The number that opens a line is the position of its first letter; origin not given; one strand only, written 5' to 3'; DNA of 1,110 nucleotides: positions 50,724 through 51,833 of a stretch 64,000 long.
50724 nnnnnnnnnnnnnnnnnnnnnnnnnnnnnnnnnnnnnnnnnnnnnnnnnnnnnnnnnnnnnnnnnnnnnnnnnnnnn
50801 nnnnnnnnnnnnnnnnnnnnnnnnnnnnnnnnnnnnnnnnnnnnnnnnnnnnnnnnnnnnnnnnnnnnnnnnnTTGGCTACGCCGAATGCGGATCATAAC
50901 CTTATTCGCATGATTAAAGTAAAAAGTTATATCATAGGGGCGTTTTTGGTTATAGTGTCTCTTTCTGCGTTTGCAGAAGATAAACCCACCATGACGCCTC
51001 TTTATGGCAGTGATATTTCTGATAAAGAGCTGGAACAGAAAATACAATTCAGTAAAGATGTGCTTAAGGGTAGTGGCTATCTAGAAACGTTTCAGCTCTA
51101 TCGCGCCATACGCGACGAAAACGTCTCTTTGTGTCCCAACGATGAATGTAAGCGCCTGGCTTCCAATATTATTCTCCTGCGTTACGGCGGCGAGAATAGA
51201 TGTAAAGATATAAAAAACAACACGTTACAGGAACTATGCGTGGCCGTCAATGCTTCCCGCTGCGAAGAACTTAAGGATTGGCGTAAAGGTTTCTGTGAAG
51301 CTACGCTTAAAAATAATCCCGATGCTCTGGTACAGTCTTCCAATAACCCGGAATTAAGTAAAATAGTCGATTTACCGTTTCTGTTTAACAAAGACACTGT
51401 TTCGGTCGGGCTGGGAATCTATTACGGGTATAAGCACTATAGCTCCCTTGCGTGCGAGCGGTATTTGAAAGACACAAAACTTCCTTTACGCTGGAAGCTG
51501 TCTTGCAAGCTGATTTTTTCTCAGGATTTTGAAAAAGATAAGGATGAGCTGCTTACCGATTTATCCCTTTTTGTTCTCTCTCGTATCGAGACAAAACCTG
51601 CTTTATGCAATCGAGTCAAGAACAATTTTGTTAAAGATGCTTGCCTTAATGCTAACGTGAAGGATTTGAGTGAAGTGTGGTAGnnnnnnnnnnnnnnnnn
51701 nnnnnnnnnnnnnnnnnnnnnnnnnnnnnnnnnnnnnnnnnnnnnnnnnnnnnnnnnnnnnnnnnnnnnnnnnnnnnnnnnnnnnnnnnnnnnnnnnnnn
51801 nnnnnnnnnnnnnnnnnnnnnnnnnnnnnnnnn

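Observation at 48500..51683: Radical SAM/SPASM operon with coupled small ORFs and a Cys/Gly-tailed downstream protein: candidate peptide-modification (RiPP-like) system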

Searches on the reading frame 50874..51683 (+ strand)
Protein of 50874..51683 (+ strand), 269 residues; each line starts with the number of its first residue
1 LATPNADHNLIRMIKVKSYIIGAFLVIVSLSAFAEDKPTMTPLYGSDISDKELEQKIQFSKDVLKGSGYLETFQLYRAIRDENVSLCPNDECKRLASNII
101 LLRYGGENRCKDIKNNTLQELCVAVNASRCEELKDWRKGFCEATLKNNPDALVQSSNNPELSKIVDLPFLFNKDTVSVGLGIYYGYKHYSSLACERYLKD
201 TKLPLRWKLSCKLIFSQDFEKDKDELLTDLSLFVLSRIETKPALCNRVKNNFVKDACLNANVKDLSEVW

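Call 3: search_protein_families(library=ncbifam, proteins=[window:50874-51683:+], max_evalue=1)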
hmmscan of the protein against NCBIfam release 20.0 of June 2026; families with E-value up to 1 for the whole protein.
window:50874-51683:+ (269 aa): 0 families

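Call 4: search_protein_families(library=pfam, proteins=[window:50874-51683:+], max_evalue=1)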
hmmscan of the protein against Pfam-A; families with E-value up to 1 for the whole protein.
window:50874-51683:+ (269 aa): 0 families

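Call 64: search_protein_families(library=padloc, proteins=[window:50910-51683:+], max_evalue=0.01)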
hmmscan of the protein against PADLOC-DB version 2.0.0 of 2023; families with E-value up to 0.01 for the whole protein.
window:50910-51683:+ (257 aa): 0 families

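Call 81: search_protein_families(library=ncbifam, proteins=[window:50910-51683:+], max_evalue=0.001)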
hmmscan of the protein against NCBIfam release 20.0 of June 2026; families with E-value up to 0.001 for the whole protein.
window:50910-51683:+ (257 aa): 0 families
